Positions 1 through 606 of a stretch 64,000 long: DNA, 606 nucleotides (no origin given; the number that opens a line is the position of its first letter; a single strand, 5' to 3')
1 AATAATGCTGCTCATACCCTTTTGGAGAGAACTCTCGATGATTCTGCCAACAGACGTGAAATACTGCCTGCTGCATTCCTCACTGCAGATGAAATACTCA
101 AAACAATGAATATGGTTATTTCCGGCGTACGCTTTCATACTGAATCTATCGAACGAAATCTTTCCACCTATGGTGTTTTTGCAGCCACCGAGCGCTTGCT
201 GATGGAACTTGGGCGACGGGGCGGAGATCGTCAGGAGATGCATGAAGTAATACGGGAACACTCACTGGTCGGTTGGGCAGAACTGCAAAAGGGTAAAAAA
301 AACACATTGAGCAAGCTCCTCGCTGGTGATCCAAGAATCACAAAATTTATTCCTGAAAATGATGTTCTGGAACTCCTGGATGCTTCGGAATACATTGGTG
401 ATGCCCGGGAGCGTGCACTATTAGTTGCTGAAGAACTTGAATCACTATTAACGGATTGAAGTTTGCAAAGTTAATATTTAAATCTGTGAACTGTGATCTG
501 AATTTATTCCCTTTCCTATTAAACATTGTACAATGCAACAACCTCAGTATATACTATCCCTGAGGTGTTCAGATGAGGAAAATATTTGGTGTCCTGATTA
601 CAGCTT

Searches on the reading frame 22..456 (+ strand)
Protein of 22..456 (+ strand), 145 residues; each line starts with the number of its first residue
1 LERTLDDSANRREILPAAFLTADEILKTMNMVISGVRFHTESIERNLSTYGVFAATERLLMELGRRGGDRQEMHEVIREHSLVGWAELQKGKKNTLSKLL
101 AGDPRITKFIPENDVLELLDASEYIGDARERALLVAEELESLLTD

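Call 32: search_protein_families(library=pfam, proteins=[window:22-456:+], max_evalue=0.00001)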
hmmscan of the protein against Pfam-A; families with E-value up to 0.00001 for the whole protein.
window:22-456:+ (145 aa): 1 family
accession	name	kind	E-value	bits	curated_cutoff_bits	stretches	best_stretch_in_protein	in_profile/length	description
PF10397.14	ADSL_C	-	2.1e-16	60.4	32.7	1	53-130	2-74/79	Adenylosuccinate lyase C-terminus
